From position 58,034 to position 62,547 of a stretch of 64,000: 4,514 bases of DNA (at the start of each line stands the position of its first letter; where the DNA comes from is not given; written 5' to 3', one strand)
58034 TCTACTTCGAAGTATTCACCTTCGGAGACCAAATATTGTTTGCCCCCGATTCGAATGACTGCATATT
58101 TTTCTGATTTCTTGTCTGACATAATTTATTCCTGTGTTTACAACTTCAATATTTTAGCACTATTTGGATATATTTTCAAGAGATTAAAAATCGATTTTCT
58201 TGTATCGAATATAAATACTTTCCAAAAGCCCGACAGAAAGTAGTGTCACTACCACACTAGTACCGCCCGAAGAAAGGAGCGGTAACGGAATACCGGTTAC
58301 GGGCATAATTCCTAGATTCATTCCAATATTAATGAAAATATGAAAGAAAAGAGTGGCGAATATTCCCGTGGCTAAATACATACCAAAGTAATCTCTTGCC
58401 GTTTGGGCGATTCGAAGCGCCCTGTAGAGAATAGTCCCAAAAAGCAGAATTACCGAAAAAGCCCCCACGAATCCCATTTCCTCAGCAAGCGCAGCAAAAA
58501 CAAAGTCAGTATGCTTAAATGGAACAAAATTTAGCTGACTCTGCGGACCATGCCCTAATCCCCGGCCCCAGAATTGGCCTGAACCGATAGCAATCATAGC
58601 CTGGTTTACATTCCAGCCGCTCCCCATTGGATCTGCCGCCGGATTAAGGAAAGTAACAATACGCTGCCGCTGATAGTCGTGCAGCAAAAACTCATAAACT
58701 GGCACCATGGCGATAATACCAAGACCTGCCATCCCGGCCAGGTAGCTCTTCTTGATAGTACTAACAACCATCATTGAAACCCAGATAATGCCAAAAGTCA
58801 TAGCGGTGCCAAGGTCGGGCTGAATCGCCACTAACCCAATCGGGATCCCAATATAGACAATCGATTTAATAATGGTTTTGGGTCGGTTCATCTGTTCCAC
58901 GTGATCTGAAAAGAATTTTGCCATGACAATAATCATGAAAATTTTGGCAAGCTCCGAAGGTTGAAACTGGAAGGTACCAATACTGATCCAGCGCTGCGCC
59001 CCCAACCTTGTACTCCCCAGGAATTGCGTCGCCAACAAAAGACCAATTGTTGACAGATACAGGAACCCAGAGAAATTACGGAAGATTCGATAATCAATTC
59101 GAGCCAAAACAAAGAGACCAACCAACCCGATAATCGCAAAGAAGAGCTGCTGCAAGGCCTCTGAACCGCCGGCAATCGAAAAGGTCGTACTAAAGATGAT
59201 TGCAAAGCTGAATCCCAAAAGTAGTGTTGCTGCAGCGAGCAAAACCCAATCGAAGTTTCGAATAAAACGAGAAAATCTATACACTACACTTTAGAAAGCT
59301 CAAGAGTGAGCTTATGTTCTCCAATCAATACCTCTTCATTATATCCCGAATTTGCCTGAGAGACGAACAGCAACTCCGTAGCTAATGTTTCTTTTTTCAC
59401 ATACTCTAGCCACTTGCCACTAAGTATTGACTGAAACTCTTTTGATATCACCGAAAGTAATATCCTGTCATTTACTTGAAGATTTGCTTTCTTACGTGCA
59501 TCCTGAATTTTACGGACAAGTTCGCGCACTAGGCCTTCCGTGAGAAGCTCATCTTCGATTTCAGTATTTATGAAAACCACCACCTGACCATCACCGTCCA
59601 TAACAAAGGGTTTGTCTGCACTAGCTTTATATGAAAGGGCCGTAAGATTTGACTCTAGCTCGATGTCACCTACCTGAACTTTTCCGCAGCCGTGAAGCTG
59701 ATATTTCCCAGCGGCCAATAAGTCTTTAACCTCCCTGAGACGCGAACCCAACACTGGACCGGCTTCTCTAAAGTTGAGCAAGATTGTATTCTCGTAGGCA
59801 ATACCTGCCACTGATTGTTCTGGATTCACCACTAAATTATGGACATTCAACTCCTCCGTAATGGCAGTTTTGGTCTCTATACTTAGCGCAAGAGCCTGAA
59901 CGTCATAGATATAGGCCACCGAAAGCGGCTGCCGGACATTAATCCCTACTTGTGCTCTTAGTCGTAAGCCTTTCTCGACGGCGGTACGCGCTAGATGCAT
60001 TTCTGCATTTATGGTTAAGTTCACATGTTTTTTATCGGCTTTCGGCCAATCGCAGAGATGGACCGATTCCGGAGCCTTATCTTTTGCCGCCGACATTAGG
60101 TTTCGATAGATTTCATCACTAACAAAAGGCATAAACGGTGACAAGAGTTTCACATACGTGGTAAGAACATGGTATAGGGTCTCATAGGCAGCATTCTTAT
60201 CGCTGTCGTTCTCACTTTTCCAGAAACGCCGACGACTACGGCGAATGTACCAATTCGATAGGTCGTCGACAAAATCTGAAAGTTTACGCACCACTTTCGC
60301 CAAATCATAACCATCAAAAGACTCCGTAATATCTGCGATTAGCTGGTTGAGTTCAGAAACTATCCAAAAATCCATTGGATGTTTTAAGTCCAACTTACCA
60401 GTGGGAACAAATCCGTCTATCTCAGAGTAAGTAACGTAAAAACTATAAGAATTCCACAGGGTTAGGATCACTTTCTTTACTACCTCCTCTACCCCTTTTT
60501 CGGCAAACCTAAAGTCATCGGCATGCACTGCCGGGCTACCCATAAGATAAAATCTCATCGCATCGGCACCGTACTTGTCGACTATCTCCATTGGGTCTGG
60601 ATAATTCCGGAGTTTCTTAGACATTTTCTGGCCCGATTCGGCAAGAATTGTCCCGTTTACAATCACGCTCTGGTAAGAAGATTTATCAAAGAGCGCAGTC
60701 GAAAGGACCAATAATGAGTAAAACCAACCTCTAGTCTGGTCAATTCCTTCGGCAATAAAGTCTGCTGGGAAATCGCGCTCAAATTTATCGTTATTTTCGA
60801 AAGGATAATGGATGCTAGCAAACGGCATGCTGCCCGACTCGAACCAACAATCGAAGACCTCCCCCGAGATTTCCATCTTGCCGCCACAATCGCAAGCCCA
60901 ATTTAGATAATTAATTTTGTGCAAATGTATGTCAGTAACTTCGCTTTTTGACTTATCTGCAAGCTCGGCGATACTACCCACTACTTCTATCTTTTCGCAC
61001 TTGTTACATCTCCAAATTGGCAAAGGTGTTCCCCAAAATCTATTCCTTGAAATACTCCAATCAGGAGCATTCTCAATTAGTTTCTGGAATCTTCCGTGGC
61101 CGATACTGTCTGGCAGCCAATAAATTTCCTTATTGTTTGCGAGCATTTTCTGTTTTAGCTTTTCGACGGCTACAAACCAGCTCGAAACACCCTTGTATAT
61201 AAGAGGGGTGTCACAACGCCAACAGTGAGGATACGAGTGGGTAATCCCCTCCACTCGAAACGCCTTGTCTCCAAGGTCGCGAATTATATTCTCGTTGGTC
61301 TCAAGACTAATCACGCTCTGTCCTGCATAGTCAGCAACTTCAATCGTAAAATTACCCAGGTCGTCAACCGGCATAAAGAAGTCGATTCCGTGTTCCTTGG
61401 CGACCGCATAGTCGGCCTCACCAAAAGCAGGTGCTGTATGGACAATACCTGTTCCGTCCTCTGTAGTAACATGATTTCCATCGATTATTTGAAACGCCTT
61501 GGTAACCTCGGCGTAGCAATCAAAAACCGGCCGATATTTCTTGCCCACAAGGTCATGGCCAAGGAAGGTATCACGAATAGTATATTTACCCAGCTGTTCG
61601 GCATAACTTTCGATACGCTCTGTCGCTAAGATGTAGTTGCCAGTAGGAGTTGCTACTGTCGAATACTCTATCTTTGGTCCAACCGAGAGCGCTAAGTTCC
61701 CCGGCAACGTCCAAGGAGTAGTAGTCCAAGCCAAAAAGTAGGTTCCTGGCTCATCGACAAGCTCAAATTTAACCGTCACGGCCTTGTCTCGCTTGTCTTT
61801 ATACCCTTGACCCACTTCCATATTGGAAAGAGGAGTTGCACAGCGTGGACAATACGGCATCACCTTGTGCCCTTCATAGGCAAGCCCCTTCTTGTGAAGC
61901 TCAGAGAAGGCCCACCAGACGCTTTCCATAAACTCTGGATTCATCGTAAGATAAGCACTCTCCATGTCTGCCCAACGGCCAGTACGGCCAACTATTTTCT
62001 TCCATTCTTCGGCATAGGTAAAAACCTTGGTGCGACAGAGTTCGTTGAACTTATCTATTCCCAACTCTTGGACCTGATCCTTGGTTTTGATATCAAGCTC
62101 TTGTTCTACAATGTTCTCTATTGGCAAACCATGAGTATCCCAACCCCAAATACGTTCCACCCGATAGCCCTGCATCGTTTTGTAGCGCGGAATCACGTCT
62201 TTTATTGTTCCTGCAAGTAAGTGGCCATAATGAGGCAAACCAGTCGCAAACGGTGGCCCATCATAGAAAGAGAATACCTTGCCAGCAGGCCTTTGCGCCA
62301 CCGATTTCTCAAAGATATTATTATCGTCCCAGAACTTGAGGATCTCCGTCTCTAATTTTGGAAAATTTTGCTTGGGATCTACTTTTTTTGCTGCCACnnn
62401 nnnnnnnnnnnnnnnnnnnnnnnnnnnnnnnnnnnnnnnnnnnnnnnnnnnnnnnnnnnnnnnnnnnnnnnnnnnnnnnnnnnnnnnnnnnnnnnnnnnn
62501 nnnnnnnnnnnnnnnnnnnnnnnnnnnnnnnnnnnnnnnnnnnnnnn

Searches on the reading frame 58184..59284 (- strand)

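Call 73: search_protein_families(library=pfam, proteins=[window:58184-59284:-])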
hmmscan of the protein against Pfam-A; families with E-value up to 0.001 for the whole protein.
window:58184-59284:- (366 aa): 1 family
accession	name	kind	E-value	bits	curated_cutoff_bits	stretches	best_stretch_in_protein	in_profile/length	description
PF01098.24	FTSW_RODA_SPOVE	-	3.1e-96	322.9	26.4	1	16-358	11-351/356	Cell cycle protein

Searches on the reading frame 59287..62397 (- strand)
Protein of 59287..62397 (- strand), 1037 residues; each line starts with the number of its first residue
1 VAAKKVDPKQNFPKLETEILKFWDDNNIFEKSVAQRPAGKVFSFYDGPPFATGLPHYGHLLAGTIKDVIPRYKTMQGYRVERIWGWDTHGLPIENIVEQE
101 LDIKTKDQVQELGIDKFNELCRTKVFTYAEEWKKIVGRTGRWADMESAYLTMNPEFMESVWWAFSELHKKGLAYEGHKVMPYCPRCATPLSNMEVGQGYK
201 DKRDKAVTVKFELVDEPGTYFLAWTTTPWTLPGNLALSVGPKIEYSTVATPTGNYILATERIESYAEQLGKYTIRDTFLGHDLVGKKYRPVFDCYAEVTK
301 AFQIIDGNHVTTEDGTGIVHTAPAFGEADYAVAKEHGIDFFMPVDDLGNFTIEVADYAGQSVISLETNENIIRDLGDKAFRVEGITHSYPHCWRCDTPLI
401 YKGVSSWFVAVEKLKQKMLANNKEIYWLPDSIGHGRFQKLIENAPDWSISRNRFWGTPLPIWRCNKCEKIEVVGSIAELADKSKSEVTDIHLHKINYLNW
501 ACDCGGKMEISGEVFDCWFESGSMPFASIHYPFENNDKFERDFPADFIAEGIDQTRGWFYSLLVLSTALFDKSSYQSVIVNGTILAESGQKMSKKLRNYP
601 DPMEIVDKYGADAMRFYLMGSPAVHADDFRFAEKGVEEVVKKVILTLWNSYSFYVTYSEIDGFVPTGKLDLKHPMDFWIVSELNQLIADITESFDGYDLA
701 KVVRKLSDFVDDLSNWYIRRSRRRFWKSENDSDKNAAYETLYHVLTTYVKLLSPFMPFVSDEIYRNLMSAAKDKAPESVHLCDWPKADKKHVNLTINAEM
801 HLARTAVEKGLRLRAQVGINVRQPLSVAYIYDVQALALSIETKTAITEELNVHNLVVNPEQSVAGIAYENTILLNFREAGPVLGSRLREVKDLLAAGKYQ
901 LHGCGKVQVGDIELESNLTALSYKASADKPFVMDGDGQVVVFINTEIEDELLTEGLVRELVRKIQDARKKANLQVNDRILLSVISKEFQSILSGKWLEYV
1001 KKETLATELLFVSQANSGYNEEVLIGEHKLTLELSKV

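Call 28: find_homologous_proteins(query=window:59287-62397:-, max_evalue=1e-100)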
Query window:59287-62397:- (1037 aa): 8000 proteins with E <= 1e-100 among 8000 candidates; the best 120 are listed.
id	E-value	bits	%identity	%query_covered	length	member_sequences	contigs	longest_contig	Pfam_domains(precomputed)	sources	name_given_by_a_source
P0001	0.0e+0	2426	100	100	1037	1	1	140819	PF09334.18,PF08264.20,PF00133.29,PF19302.5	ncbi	-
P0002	0.0e+0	1787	73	100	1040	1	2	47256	PF09334.18,PF08264.20,PF00133.29,PF19302.5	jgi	jgi:isoleucyl-tRNA synthetase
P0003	0.0e+0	1726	71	100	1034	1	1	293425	PF09334.18,PF08264.20,PF00133.29,PF19302.5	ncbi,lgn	-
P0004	0.0e+0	1708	70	100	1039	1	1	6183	PF09334.18,PF08264.20,PF00133.29,PF19302.5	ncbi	-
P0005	0.0e+0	1690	70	100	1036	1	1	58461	PF09334.18,PF08264.20,PF00133.29,PF19302.5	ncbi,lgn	-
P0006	0.0e+0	1652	70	97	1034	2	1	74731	PF09334.18,PF08264.20,PF00133.29,PF19302.5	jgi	-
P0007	0.0e+0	1639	68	100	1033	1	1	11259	PF09334.18,PF08264.20,PF00133.29,PF19302.5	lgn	-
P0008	0.0e+0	1627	67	100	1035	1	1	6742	PF09334.18,PF08264.20,PF00133.29,PF19302.5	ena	-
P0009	0.0e+0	1619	68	97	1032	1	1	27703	PF09334.18,PF08264.20,PF00133.29,PF19302.5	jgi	-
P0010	0.0e+0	1618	68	97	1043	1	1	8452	PF09334.18,PF08264.20,PF00133.29,PF19302.5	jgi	jgi:isoleucyl-tRNA synthetase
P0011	0.0e+0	1616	69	97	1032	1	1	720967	PF09334.18,PF08264.20,PF00133.29,PF19302.5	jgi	-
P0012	0.0e+0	1614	67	99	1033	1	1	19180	PF09334.18,PF08264.20,PF00133.29,PF19302.5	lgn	-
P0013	0.0e+0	1590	65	100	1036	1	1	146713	PF09334.18,PF08264.20,PF00133.29,PF19302.5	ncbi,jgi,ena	ncbi:MAG: isoleucine--tRNA ligase [bacterium]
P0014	0.0e+0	1586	65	100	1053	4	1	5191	PF09334.18,PF08264.20,PF00133.29,PF19302.5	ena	-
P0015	0.0e+0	1581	65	100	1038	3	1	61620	PF09334.18,PF08264.20,PF00133.29,PF19302.5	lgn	-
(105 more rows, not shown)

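Call 29: find_encoding_contigs(protein=P0002, flank=800, max_places=1)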
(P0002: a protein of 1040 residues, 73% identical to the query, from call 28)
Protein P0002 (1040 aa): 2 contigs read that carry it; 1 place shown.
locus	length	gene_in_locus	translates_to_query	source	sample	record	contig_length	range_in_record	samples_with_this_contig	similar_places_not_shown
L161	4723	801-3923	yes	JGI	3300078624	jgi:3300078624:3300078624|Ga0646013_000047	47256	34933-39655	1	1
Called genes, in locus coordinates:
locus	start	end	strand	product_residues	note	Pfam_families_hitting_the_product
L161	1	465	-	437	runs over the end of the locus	PF01938:TRAM (weak), PF05958:tRNA_U5-meth_tr, PF13847:Methyltransf_31 (weak)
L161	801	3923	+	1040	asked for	PF00133:tRNA-synt_1, PF09334:tRNA-synt_1g (weak), PF08264:Anticodon_1, PF19302:DUF5915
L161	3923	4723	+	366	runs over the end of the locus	PF01098:FTSW_RODA_SPOVE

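Call 30: find_encoding_contigs(protein=P0004, flank=800, max_places=1)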
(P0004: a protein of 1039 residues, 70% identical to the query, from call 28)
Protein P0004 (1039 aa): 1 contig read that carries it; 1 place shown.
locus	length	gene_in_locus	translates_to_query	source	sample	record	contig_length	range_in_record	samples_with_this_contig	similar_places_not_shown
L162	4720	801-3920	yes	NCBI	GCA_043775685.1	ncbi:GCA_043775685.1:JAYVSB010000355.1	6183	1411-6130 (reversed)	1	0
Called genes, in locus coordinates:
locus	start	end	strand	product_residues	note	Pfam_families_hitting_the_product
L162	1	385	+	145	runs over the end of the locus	?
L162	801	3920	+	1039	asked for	PF00133:tRNA-synt_1, PF09334:tRNA-synt_1g (weak), PF08264:Anticodon_1, PF19302:DUF5915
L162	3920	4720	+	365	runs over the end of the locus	PF01098:FTSW_RODA_SPOVE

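Call 31: find_encoding_contigs(protein=P0005, flank=800, max_places=1)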
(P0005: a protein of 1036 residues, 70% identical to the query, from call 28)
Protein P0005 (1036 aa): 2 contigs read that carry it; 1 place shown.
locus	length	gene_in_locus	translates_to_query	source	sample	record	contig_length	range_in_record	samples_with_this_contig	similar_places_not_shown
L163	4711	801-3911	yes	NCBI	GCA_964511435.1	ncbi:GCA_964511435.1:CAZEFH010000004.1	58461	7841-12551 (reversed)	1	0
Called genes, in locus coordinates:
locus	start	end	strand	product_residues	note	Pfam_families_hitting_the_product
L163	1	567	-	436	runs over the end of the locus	PF01938:TRAM (weak), PF05958:tRNA_U5-meth_tr, PF13847:Methyltransf_31 (faint)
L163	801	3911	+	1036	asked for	PF00133:tRNA-synt_1, PF09334:tRNA-synt_1g (weak), PF08264:Anticodon_1, PF19302:DUF5915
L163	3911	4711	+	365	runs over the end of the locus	PF01098:FTSW_RODA_SPOVE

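Call 32: find_encoding_contigs(protein=P0006, flank=800, max_places=1)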
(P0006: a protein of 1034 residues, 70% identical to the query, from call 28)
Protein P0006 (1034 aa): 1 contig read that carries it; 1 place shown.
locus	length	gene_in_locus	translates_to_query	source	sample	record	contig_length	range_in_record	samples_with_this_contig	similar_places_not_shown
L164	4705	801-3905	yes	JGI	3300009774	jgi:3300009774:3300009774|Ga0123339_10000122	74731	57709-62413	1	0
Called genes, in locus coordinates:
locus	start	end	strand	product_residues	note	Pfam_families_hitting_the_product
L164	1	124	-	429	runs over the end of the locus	PF01938:TRAM, PF05958:tRNA_U5-meth_tr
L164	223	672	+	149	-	-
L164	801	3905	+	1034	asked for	PF00133:tRNA-synt_1, PF09334:tRNA-synt_1g (weak), PF08264:Anticodon_1, PF19302:DUF5915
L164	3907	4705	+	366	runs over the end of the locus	PF01098:FTSW_RODA_SPOVE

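Call 35: find_encoding_contigs(protein=P0007, flank=800, max_places=1)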
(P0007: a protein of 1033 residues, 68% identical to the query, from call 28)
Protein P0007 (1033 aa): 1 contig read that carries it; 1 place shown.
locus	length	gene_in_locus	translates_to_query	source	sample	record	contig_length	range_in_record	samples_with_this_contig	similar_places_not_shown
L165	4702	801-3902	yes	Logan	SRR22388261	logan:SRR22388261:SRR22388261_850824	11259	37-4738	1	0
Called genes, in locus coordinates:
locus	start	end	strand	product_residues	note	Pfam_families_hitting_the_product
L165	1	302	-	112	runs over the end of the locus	?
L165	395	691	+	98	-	-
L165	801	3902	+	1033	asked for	PF00133:tRNA-synt_1, PF09334:tRNA-synt_1g (weak), PF08264:Anticodon_1, PF19302:DUF5915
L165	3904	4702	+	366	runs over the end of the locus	PF01098:FTSW_RODA_SPOVE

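Call 36: find_encoding_contigs(protein=P0008, flank=800, max_places=1)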
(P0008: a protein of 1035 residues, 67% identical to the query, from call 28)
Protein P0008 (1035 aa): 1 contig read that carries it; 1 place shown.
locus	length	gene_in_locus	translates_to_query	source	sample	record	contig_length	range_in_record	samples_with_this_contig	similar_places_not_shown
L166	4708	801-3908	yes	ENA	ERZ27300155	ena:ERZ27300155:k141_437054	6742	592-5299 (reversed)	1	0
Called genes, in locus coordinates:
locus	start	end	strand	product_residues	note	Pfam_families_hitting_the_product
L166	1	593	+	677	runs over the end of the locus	?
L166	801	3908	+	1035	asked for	PF00133:tRNA-synt_1, PF09334:tRNA-synt_1g (weak), PF08264:Anticodon_1, PF19302:DUF5915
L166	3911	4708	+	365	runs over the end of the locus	PF01098:FTSW_RODA_SPOVE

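Call 37: find_encoding_contigs(protein=P0009, flank=800, max_places=1)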
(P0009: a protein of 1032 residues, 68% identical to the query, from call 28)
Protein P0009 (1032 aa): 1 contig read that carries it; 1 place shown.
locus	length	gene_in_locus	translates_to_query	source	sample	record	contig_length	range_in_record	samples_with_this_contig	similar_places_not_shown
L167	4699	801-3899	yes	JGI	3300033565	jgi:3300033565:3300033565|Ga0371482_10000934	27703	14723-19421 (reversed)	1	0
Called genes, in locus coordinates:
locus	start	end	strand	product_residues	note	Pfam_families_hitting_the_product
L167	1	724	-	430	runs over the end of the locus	PF01938:TRAM, PF05958:tRNA_U5-meth_tr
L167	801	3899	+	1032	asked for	PF00133:tRNA-synt_1, PF09334:tRNA-synt_1g (weak), PF08264:Anticodon_1, PF19302:DUF5915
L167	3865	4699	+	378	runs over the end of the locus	PF01098:FTSW_RODA_SPOVE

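Call 39: find_encoding_contigs(protein=P0010, flank=800, max_places=1)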
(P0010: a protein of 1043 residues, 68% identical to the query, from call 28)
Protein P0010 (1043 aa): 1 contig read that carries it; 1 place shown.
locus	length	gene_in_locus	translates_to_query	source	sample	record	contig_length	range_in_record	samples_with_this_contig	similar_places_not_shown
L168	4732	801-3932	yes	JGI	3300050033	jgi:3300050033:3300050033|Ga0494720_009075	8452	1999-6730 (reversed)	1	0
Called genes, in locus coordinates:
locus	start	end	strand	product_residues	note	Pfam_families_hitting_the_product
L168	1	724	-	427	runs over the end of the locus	PF01938:TRAM, PF05958:tRNA_U5-meth_tr, PF02475:TRM5-TYW2_MTfase (faint), PF13847:Methyltransf_31 (weak)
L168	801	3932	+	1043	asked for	PF00133:tRNA-synt_1, PF09334:tRNA-synt_1g (weak), PF08264:Anticodon_1, PF19302:DUF5915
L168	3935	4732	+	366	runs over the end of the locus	PF01098:FTSW_RODA_SPOVE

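Call 40: find_encoding_contigs(protein=P0012, flank=800, max_places=1)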
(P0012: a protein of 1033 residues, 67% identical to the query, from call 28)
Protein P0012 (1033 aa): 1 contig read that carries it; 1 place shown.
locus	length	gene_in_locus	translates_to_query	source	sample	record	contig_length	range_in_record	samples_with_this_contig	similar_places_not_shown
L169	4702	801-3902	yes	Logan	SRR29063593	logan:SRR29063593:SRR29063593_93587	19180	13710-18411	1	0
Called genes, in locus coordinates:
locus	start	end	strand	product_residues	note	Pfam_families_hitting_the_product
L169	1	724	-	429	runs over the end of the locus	PF01938:TRAM, PF05958:tRNA_U5-meth_tr, PF02475:TRM5-TYW2_MTfase (faint)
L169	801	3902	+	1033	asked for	PF00133:tRNA-synt_1, PF09334:tRNA-synt_1g (weak), PF08264:Anticodon_1, PF19302:DUF5915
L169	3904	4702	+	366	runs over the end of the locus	PF01098:FTSW_RODA_SPOVE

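Call 41: find_encoding_contigs(protein=P0013, flank=800, max_places=1)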
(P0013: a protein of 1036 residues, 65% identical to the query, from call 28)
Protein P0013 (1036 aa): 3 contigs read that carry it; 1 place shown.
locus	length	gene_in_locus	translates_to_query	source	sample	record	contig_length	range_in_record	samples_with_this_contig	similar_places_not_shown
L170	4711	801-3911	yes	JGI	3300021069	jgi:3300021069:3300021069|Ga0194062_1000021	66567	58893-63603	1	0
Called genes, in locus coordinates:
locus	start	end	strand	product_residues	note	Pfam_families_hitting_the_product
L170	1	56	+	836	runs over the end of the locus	PF05673:DUF815 (faint), PF00158:Sigma54_activat (faint), PF13191:AAA_16 (faint), PF20720:nSTAND3 (faint), PF00004:AAA, PF07724:AAA_2, PF07728:AAA_5, PF10431:ClpB_D2-small, +1 more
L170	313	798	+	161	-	-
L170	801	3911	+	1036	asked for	PF00133:tRNA-synt_1, PF09334:tRNA-synt_1g (weak), PF08264:Anticodon_1, PF19302:DUF5915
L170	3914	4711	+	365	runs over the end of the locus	PF01098:FTSW_RODA_SPOVE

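Call 43: find_encoding_contigs(protein=P0015, flank=800, max_places=1)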
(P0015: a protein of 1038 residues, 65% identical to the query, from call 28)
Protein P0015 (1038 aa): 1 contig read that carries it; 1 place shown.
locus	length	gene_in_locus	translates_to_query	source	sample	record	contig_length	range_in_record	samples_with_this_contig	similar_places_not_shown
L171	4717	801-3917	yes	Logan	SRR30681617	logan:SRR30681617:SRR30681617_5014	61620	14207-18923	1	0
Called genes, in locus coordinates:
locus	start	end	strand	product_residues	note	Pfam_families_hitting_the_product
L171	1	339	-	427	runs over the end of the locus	PF01938:TRAM, PF05958:tRNA_U5-meth_tr, PF13847:Methyltransf_31 (weak)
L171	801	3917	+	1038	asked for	PF00133:tRNA-synt_1, PF09334:tRNA-synt_1g, PF08264:Anticodon_1, PF19302:DUF5915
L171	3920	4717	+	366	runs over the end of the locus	PF01098:FTSW_RODA_SPOVE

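Call 44: find_encoding_contigs(protein=P0014, flank=800, max_places=1)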
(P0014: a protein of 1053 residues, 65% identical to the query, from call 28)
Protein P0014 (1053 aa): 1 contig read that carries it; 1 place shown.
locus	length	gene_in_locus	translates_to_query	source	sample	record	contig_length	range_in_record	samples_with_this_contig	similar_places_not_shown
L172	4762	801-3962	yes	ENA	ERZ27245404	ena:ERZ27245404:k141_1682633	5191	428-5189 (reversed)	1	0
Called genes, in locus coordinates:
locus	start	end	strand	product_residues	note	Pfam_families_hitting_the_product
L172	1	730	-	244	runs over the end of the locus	?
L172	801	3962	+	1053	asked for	PF00133:tRNA-synt_1, PF09334:tRNA-synt_1g (weak), PF08264:Anticodon_1, PF19302:DUF5915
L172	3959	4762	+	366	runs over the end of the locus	PF01098:FTSW_RODA_SPOVE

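Call 73: search_protein_families(library=pfam, proteins=[window:59287-62397:-])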
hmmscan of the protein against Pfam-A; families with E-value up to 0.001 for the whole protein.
window:59287-62397:- (1037 aa): 5 families
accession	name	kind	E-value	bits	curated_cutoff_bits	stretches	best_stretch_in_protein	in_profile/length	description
PF00133.28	tRNA-synt_1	-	3.3e-143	477.8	22.7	1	19-626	2-410/414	tRNA synthetases class I (I, L, M and V)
PF08264.19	Anticodon_1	-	8.9e-38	129.9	25.1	1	676-828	1-147/148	Anticodon-binding domain of tRNA ligase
PF19302.4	DUF5915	-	5e-25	88.6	27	1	844-1037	2-195/195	Domain of unknown function (DUF5915)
PF09334.17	tRNA-synt_1g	-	2.2e-17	63.4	20.1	2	49-194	8-134/391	tRNA synthetases class I (M)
PF01406.26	tRNA-synt_1e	-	0.00072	19.4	27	0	565-622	228-284/301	tRNA synthetases class I (C) catalytic domain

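Call 80: search_protein_families(library=pfam, proteins=[L170:313-798:+], max_evalue=0.01)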
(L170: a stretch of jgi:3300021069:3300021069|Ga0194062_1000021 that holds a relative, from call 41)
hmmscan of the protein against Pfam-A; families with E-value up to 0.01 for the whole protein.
L170:313-798:+ (161 aa): 0 families

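Call 82: list_cluster_members(proteins=[P0001])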
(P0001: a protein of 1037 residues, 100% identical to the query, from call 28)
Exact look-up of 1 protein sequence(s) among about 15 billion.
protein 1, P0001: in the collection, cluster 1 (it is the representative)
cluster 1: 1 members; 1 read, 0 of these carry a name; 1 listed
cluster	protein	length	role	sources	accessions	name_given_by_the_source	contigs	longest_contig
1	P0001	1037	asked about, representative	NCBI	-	-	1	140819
